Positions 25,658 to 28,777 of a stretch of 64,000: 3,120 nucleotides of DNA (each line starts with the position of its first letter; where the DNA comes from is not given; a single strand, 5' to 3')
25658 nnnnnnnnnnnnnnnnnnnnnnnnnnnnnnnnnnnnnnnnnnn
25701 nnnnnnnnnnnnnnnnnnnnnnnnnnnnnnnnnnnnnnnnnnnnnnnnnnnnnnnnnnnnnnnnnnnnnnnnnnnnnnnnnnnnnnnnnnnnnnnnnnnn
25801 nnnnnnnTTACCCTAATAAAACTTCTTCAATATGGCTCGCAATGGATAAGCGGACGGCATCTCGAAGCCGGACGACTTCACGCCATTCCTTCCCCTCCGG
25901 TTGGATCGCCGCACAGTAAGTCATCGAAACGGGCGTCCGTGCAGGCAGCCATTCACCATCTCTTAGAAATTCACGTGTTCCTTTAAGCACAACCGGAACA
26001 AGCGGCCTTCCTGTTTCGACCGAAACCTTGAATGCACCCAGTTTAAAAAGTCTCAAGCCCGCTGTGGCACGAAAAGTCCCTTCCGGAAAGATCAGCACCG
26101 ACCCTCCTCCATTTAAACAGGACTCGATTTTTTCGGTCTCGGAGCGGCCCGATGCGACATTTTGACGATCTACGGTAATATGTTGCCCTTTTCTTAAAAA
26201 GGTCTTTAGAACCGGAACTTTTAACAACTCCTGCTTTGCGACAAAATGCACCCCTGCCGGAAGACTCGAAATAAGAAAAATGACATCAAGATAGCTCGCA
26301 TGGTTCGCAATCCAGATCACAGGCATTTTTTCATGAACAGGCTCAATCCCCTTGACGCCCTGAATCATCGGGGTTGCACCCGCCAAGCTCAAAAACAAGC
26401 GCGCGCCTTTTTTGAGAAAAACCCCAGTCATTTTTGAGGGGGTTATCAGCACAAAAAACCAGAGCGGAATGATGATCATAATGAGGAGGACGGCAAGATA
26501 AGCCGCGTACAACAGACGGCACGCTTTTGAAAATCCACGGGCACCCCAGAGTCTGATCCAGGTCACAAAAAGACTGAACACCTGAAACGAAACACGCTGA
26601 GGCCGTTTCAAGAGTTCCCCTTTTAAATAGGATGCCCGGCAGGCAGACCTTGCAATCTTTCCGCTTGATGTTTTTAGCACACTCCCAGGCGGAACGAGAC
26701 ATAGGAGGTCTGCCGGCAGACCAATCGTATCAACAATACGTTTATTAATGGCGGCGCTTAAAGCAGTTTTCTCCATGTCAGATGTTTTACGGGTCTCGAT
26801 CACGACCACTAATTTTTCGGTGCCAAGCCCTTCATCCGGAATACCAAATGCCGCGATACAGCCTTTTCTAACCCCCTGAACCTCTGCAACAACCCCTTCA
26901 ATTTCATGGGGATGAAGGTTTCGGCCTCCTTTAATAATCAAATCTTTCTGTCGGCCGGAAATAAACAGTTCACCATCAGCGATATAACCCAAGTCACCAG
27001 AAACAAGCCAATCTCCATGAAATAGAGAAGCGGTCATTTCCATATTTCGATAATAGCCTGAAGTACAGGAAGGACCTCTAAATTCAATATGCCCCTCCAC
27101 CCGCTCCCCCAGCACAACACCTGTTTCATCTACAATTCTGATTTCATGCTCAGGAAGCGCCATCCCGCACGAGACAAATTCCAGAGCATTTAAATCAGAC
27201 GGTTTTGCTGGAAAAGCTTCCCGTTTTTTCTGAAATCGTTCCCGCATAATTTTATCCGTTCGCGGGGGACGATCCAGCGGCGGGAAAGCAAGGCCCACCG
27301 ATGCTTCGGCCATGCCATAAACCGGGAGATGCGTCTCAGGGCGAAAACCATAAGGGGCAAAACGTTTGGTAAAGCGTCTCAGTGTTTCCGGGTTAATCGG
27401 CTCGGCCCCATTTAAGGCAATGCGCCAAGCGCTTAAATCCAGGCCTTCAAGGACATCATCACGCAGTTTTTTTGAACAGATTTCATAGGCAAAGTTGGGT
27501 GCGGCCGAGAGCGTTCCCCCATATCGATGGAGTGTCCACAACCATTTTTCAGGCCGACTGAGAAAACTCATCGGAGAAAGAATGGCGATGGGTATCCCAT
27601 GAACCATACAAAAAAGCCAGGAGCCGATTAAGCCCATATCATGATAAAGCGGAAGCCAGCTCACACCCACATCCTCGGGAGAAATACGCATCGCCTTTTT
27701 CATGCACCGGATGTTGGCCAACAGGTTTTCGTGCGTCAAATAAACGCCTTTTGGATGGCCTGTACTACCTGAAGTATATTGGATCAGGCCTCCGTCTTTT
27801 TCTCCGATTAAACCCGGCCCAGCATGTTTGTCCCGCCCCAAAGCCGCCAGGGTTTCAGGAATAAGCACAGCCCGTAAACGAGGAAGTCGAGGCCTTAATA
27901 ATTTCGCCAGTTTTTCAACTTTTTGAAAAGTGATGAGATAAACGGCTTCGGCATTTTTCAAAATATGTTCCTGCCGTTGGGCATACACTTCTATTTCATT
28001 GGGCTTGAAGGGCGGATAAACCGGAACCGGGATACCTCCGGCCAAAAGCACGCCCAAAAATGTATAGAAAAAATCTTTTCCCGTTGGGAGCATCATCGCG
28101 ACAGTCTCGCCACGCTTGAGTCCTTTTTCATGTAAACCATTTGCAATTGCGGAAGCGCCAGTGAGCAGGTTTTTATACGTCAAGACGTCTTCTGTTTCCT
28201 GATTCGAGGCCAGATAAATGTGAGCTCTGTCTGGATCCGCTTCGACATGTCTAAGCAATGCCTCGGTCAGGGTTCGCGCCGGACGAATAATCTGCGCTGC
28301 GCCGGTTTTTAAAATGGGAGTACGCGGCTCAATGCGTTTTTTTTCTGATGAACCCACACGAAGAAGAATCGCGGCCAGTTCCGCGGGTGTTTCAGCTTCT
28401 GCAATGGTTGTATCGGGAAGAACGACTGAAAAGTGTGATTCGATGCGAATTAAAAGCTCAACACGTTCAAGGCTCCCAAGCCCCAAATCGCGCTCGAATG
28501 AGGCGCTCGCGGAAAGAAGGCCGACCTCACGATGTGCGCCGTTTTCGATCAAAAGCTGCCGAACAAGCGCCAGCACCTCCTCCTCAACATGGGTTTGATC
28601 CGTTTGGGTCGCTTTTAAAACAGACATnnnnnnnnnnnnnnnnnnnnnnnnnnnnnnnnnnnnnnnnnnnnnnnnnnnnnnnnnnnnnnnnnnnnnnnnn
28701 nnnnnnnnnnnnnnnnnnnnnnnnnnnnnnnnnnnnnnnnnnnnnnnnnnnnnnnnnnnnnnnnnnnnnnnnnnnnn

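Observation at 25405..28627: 939-aa carrier-domain / fatty-acyl-AMP-ligase / TM / AGPAT fusion next to dgkA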

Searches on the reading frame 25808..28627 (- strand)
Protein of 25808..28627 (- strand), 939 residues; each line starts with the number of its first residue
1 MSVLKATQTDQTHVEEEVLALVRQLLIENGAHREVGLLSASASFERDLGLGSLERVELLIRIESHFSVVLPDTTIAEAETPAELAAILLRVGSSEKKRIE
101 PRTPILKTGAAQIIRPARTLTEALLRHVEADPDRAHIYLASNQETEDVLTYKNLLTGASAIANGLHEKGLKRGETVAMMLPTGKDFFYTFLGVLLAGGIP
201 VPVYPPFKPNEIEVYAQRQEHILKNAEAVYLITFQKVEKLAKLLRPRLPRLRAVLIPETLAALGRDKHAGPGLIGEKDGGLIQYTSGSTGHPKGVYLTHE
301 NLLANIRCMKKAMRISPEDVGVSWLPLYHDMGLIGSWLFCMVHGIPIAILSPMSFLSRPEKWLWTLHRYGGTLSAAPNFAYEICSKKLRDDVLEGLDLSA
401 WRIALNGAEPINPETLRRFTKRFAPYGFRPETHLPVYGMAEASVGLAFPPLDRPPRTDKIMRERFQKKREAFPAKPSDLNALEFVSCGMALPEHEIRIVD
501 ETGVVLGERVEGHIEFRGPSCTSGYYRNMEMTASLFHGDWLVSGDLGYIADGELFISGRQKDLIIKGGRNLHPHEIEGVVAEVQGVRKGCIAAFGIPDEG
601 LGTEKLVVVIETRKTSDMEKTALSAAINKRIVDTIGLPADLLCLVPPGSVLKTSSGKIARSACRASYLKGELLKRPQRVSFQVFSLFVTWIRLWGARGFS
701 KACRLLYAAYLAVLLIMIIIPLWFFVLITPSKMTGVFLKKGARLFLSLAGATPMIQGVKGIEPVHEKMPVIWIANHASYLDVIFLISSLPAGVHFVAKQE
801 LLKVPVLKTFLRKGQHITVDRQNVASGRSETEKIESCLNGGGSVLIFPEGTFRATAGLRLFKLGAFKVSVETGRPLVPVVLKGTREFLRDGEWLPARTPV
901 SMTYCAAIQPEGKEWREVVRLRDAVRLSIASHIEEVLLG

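Call 5: search_protein_families(library=pfam, proteins=[window:25808-28627:-], max_evalue=0.1)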
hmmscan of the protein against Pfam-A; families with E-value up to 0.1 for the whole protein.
window:25808-28627:- (939 aa): 5 families
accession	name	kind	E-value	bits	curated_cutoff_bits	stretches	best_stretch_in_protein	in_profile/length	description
PF00501.34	AMP-binding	-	1.6e-63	215.3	29.9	1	126-526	3-384/384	AMP-binding enzyme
PF01553.26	Acyltransferase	-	2.2e-28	99.2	23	1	758-881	4-131/132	Acyltransferase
PF00550.31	PP-binding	-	2.8e-07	31.1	20.8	1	38-87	18-66/67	Phosphopantetheine attachment site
PF23024.1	AMP-dom_DIP2-like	-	0.00028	21.3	27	1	603-672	38-105/110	Disco-interacting protein 2-like, AMP domain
PF14535.12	AMP-binding_C_2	-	0.033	14.9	25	1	568-660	1-91/96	AMP-binding enzyme C-terminal domain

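Call 6: search_protein_families(library=ncbifam, proteins=[window:25808-28627:-], max_evalue=0.1)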
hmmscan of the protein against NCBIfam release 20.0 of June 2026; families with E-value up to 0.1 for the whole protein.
window:25808-28627:- (939 aa): 123 families (the best 25 are shown)
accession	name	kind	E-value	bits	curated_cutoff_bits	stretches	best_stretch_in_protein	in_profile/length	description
NF006624.1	PRK09192.1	subfamily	3.5e-126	421.9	600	1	141-672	37-565/567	fatty acyl-AMP ligase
NF005850.0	PRK07768.1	subfamily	7.3e-124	414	572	1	139-665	20-541/545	long-chain-fatty-acid--CoA ligase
NF004282.0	PRK05691.1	subfamily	2.8e-119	398.7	4090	1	118-672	9-563/4334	non-ribosomal peptide synthase/polyketide synthase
NF004509.1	PRK05850.1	subfamily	5.3e-95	318.9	775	1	142-671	28-572/578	fatty-acid--AMP ligase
NF009124.0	PRK12476.1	subfamily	1.2e-85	288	922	1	114-672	30-609/612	fatty acyl-AMP ligase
NF038339.3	FAAL_FadD32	equivalog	3.3e-82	276.6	975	1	119-675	19-616/625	long-chain-fatty-acid--AMP ligase FadD32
NF038337.1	FAAL_FadD21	exception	2.3e-80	270.8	1100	1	146-671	36-573/579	fatty-acid--AMP ligase FAAL21/FadD21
NF004510.0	PRK05851.1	equivalog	7.6e-79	265.2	621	1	272-666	147-519/525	long-chain-fatty acid--ACP ligase MbtM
NF040633.1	FadD32_Coryne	exception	3.2e-78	263.5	875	1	136-668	50-613/614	FadD32-like long-chain-fatty-acid--AMP ligase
NF038338.1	FAAL_FadD28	exception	7.6e-74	249.1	1100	1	145-669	35-572/580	fatty-acid--AMP ligase FAAL28/FadD28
NF004837.0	PRK06187.1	subfamily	2.9e-68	230.4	476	1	119-671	9-526/531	long-chain-fatty-acid--CoA ligase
NF006386.0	PRK08633.1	equivalog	6.5e-53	179.8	1221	2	118-639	615-1116/1147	acyl-[ACP]--phospholipid O-acyltransferase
NF005702.0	PRK07514.1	subfamily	7.6e-51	173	558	1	120-632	5-469/506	malonyl-CoA synthase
NF005714.0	PRK07529.1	subfamily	3.2e-44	151.3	632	3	486-666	392-575/640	acyl-CoA synthetase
NF004511.1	PRK05852.1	equivalog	3.9e-44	151.1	650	1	124-641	5-481/505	FadD7 family fatty acid--CoA ligase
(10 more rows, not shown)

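Call 7: find_homologous_proteins(query=window:25808-28627:-)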
Query window:25808-28627:- (939 aa): 8000 proteins with E <= 0.001 among 8000 candidates; the best 120 are listed.
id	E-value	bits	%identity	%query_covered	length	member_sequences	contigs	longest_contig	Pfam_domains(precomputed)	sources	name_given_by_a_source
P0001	0.0e+0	2126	100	100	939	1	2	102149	PF00550.32,PF00501.35,PF01553.27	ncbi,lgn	-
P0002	0.0e+0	1645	76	99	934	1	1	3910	PF00550.32,PF00501.35,PF23024.2,PF01553.27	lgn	-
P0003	0.0e+0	1510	70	100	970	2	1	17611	PF00550.32,PF00501.35,PF01553.27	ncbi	-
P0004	0.0e+0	1495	72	95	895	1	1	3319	PF00550.32,PF00501.35,PF01553.27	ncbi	ncbi:MAG: 1-acylglycerol-3-phosphate O-acyltransferase, partial [Nitrospiria bacterium]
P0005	0.0e+0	1458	70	99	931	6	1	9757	PF00550.32,PF00501.35,PF23024.2,PF01553.27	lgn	-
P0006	0.0e+0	1457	70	99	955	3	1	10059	PF00550.32,PF00501.35,PF01553.27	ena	-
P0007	0.0e+0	1446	67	100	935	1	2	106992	PF00550.32,PF00501.35,PF01553.27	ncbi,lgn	-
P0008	0.0e+0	1421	68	99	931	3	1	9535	PF00550.32,PF00501.35,PF01553.27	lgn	-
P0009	0.0e+0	1400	67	99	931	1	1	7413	PF00550.32,PF00501.35,PF01553.27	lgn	-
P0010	0.0e+0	1399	66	99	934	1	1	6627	PF00501.35,PF01553.27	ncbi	-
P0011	0.0e+0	1391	66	99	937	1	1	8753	PF00550.32,PF00501.35,PF01553.27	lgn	-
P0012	0.0e+0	1369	65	100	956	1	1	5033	PF00550.32,PF00501.35,PF01553.27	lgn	-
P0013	0.0e+0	1268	61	99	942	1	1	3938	PF00501.35,PF01553.27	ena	-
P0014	0.0e+0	1246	59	99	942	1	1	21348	PF00550.32,PF00501.35,PF01553.27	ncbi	ncbi:MAG: AMP-binding protein [Nitrospiria bacterium]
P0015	0.0e+0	1189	58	99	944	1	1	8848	PF00550.32,PF00501.35,PF01553.27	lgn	-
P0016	0.0e+0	1189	57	99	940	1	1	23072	PF00550.32,PF00501.35,PF01553.27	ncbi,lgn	-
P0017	0.0e+0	1184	58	99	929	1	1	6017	PF00550.32,PF00501.35,PF01553.27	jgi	-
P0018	0.0e+0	1179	59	99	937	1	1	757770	PF00550.32,PF00501.35,PF01553.27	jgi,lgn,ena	-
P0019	0.0e+0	1173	58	100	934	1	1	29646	PF00550.32,PF00501.35,PF01553.27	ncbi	ncbi:MAG: AMP-binding protein [Nitrospiria bacterium]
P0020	0.0e+0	1149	57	100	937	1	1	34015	PF00550.32,PF00501.35,PF01553.27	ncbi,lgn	-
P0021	0.0e+0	1116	53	99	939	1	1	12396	PF00550.32,PF00501.35,PF01553.27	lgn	-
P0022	0.0e+0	1107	54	97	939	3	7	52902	PF00550.32,PF00501.35,PF01553.27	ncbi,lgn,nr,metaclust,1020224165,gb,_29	ncbi:MAG: AMP-binding protein [Nitrospira sp.]|nr:acyl-CoA synthetase [Candidatus Manganitrophaceae 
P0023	0.0e+0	1104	55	98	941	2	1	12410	PF00550.32,PF00501.35,PF23024.2,PF01553.27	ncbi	-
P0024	0.0e+0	1102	55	99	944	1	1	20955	PF00550.32,PF00501.35,PF23024.2,PF01553.27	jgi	jgi:acyl carrier protein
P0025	0.0e+0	1099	53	99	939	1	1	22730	PF00550.32,PF00501.35,PF01553.27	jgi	-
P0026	0.0e+0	1085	53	99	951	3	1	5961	PF00550.32,PF00501.35,PF01553.27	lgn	-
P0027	0.0e+0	1084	52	99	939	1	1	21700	PF00550.32,PF00501.35,PF01553.27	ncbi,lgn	-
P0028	0.0e+0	1081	56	98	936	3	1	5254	PF00550.32,PF00501.35,PF01553.27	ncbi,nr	ncbi:MAG TPA: AMP-binding protein [Candidatus Manganitrophaceae bacterium]|nr:AMP-binding protein [C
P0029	0.0e+0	1075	55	98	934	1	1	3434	PF00550.32,PF00501.35,PF23024.2,PF01553.27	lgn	-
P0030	0.0e+0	1053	54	98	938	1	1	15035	PF00550.32,PF00501.35,PF23024.2,PF01553.27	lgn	-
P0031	0.0e+0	1052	54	98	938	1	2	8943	PF00550.32,PF00501.35,PF01553.27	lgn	-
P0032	0.0e+0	1037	56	90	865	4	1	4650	PF00550.32,PF00501.35,PF01553.27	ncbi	ncbi:MAG: AMP-binding protein, partial [Nitrospiria bacterium]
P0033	0.0e+0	1034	51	99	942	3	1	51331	PF00550.32,PF00501.35,PF01553.27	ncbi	-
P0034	0.0e+0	1026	51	99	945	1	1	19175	PF00550.32,PF00501.35,PF01553.27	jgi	jgi:acyl carrier protein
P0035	0.0e+0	1025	50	99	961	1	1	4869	PF00550.32,PF00501.35,PF23024.2,PF01553.27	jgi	jgi:acyl carrier protein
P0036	0.0e+0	1025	51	99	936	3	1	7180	PF00550.32,PF00501.35,PF01553.27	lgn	-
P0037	0.0e+0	1019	51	99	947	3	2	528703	PF00550.32,PF00501.35,PF01553.27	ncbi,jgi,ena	-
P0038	0.0e+0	1015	51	99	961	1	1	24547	PF00550.32,PF00501.35,PF01553.27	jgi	jgi:acyl carrier protein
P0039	2.9e-298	1010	50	100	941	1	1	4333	PF00550.32,PF00501.35,PF01553.27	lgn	-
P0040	8.3e-298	1008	49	99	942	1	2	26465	PF00550.32,PF00501.35,PF23024.2,PF01553.27,PF14535.13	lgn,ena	-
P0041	4.2e-296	1003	50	99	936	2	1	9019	PF00550.32,PF00501.35,PF01553.27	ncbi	-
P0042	1.7e-295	1001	51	98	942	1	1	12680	PF00550.32,PF00501.35,PF01553.27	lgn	-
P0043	1.8e-294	997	50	98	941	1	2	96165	PF00550.32,PF00501.35,PF01553.27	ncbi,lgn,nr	ncbi:MAG: AMP-binding protein [Nitrospirae bacterium]|nr:AMP-binding protein [Candidatus Manganitrop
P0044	2.7e-290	983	50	98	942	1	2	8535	PF00550.32,PF00501.35,PF01553.27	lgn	-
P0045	3.2e-290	983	50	99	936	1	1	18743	PF00550.32,PF00501.35,PF23024.2,PF01553.27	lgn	-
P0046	3.7e-290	983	51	99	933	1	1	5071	PF00550.32,PF00501.35,PF01553.27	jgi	jgi:acyl carrier protein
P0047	5.1e-290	982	50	99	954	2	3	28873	PF00550.32,PF00501.35,PF01553.27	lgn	-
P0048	1.7e-289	981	50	98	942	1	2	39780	PF00550.32,PF00501.35,PF01553.27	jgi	-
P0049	3.4e-289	980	49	98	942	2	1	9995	PF00550.32,PF00501.35,PF01553.27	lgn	-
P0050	1.3e-287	975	51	99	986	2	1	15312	PF00550.32,PF00501.35,PF01553.27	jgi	jgi:fatty-acyl-CoA synthase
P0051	3.4e-287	973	51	99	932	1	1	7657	PF00550.32,PF00501.35,PF01553.27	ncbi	-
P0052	3.9e-287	973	49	98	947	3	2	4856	PF00550.32,PF00501.35,PF01553.27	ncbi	-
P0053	2.6e-286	970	49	100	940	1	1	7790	PF00550.32,PF00501.35,PF01553.27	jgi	jgi:1-acyl-sn-glycerol-3-phosphate acyltransferase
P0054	2.7e-286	970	49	98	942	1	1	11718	PF00550.32,PF00501.35,PF01553.27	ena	-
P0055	1.2e-285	968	50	99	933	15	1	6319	PF00550.32,PF00501.35,PF01553.27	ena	-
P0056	1.4e-285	968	51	98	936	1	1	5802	PF00550.32,PF00501.35,PF01553.27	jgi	jgi:fatty-acyl-CoA synthase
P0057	7.0e-285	965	49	98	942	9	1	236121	PF00550.32,PF00501.35,PF01553.27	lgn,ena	-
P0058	1.2e-283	961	50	97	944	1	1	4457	PF00550.32,PF00501.35,PF01553.27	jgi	jgi:1-acyl-sn-glycerol-3-phosphate acyltransferase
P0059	2.1e-283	961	50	98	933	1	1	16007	PF00550.32,PF00501.35,PF01553.27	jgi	jgi:acyl carrier protein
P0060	2.6e-283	960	49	100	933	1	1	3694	PF00550.32,PF00501.35,PF01553.27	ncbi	-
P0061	3.3e-283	960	49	99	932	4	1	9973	PF00550.32,PF00501.35,PF01553.27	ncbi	-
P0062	4.4e-283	960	48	100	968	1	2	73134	PF00550.32,PF00501.35,PF23024.2,PF01553.27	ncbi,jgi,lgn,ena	-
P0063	1.8e-282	957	49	98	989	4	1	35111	PF00550.32,PF00501.35,PF01553.27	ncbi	-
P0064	3.5e-282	957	49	99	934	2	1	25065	PF00550.32,PF00501.35,PF01553.27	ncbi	-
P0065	3.5e-282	957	50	99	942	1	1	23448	PF00550.32,PF00501.35,PF01553.27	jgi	jgi:fatty-acyl-CoA synthase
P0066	9.4e-282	955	49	98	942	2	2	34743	PF00550.32,PF00501.35,PF01553.27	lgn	-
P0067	1.3e-281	955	49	98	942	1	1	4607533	PF00550.32,PF00501.35,PF01553.27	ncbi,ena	-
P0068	2.3e-281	954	50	98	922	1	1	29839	PF00550.32,PF00501.35,PF01553.27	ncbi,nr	ncbi:MAG: AMP-binding protein [Candidatus Rokubacteria bacterium]|nr:AMP-binding protein [Candidatus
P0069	2.6e-281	954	49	98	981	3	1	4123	PF00550.32,PF00501.35,PF01553.27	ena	-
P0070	3.8e-281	953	48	100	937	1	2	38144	PF00550.32,PF00501.35,PF01553.27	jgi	jgi:1-acyl-sn-glycerol-3-phosphate acyltransferase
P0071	4.8e-281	953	50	99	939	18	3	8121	PF00550.32,PF00501.35,PF01553.27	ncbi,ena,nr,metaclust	ncbi:MAG: hypothetical protein A2X53_05530 [Candidatus Rokubacteria bacterium GWA2_70_23]|nr:MAG: hy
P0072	5.4e-281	953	48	99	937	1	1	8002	PF00550.32,PF00501.35,PF01553.27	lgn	-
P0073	7.5e-281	952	49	99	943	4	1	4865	PF00550.32,PF00501.35,PF01553.27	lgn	-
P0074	5.5e-280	949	49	99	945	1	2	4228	PF00550.32,PF00501.35,PF01553.27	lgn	-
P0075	9.8e-280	948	49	98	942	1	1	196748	PF00550.32,PF00501.35,PF01553.27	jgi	jgi:1-acyl-sn-glycerol-3-phosphate acyltransferase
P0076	1.1e-279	948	49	98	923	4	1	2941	PF00550.32,PF00501.35,PF01553.27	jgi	jgi:1-acyl-sn-glycerol-3-phosphate acyltransferase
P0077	1.5e-279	948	48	98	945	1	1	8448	PF00550.32,PF00501.35,PF01553.27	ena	-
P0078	1.6e-279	948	49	99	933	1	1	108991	PF00550.32,PF00501.35,PF01553.27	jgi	-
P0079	2.8e-279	947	49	98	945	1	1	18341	PF00550.32,PF00501.35,PF01553.27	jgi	jgi:fatty-acyl-CoA synthase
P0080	2.9e-279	947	50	99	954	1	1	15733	PF00550.32,PF00501.35,PF01553.27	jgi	-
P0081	4.2e-279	946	50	99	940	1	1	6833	PF00550.32,PF00501.35,PF01553.27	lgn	-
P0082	4.9e-279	946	49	99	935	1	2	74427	PF00550.32,PF00501.35,PF01553.27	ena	-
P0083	6.2e-279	946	49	99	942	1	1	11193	PF00550.32,PF00501.35,PF01553.27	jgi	jgi:1-acyl-sn-glycerol-3-phosphate acyltransferase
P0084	7.5e-279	946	49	99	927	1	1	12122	PF00550.32,PF00501.35,PF01553.27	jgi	jgi:acyl carrier protein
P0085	7.9e-279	945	49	99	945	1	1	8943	PF00550.32,PF00501.35,PF23024.2,PF01553.27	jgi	jgi:fatty-acyl-CoA synthase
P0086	1.6e-278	944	49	99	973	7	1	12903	PF00550.32,PF00501.35,PF01553.27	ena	-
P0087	2.2e-278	944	49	98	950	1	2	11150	PF00550.32,PF00501.35,PF01553.27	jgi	jgi:1-acyl-sn-glycerol-3-phosphate acyltransferase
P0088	3.3e-278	943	48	98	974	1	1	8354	PF00550.32,PF00501.35,PF01553.27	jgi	jgi:fatty-acyl-CoA synthase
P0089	4.9e-278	943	49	98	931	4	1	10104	PF00550.32,PF00501.35,PF01553.27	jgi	jgi:1-acyl-sn-glycerol-3-phosphate acyltransferase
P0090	5.9e-278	943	49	98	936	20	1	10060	PF00550.32,PF00501.35,PF01553.27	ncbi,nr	ncbi:MAG: hypothetical protein A2X53_07010 [Candidatus Rokubacteria bacterium GWA2_70_23]|nr:MAG: hy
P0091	1.1e-277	942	49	98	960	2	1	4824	PF00550.32,PF00501.35,PF01553.27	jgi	-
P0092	1.9e-277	941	47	99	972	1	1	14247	PF00550.32,PF00501.35,PF01553.27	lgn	-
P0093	4.0e-277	940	49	99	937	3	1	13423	PF00550.32,PF00501.35,PF01553.27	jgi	-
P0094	4.3e-277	940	49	99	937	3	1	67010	PF00550.32,PF00501.35,PF01553.27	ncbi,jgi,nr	ncbi:MAG TPA: AMP-binding protein [Myxococcota bacterium]|nr:AMP-binding protein [Myxococcota bacter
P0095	1.9e-276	938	48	98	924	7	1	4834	PF00550.32,PF00501.35,PF01553.27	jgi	jgi:fatty-acyl-CoA synthase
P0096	2.7e-276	937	47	99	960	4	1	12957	PF00550.32,PF00501.35,PF01553.27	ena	-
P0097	3.7e-276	937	49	98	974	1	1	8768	PF00550.32,PF00501.35,PF01553.27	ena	-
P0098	4.9e-276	936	48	98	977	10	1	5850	PF00550.32,PF00501.35,PF01553.27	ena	-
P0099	5.4e-276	936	49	98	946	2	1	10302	PF00550.32,PF00501.35,PF01553.27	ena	-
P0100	8.0e-276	935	48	97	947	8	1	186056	PF00550.32,PF00501.35,PF01553.27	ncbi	-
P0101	8.4e-276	935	49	98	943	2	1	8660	PF00501.35,PF01553.27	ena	-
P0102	9.9e-276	935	49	99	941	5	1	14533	PF00550.32,PF00501.35,PF01553.27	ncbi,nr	ncbi:MAG TPA: AMP-binding protein [Candidatus Methylomirabilis sp.]|nr:AMP-binding protein [Candidat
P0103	1.0e-275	935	49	99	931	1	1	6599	PF00550.32,PF00501.35,PF01553.27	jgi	jgi:1-acyl-sn-glycerol-3-phosphate acyltransferase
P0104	1.2e-275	935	47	98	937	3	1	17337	PF00550.32,PF00501.35,PF23024.2,PF01553.27,PF14535.13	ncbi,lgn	-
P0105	1.3e-275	935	48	99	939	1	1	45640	PF00550.32,PF00501.35,PF01553.27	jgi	jgi:fatty-acyl-CoA synthase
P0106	1.4e-275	935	48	99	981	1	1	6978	PF00550.32,PF00501.35,PF01553.27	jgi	-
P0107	1.5e-275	935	48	99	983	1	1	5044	PF00550.32,PF00501.35,PF01553.27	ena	-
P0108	2.1e-275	934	49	99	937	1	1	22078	PF00550.32,PF00501.35,PF01553.27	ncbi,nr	ncbi:MAG: AMP-binding protein [Candidatus Rokubacteria bacterium]|nr:AMP-binding protein [Candidatus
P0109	2.8e-275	934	48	99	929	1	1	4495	PF00550.32,PF00501.35,PF01553.27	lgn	-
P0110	2.8e-275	934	49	99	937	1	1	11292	PF00550.32,PF00501.35,PF01553.27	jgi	jgi:1-acyl-sn-glycerol-3-phosphate acyltransferase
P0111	3.6e-275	933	48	98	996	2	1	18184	PF00550.32,PF00501.35,PF01553.27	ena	-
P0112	4.0e-275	933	49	99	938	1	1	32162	PF00550.32,PF00501.35,PF01553.27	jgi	jgi:fatty-acyl-CoA synthase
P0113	6.3e-275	933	48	99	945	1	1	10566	PF00550.32,PF00501.35,PF01553.27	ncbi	ncbi:MAG: AMP-binding protein [Candidatus Methylomirabilia bacterium]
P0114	6.4e-275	932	47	99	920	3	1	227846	PF00550.32,PF00501.35,PF01553.27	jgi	-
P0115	9.2e-275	932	47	98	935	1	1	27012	PF00550.32,PF00501.35,PF23024.2,PF01553.27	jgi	-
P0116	1.0e-274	932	49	99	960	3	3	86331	PF00550.32,PF00501.35,PF01553.27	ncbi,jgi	jgi:fatty-acyl-CoA synthase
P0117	1.0e-274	932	47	98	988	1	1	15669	PF00550.32,PF00501.35,PF01553.27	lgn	-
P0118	1.0e-274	932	48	99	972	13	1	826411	PF00550.32,PF00501.35,PF01553.27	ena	-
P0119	3.4e-274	930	48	98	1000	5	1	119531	PF00550.32,PF00501.35,PF01553.27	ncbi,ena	-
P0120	5.8e-274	929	49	98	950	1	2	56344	PF00550.32,PF00501.35,PF01553.27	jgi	jgi:1-acyl-sn-glycerol-3-phosphate acyltransferase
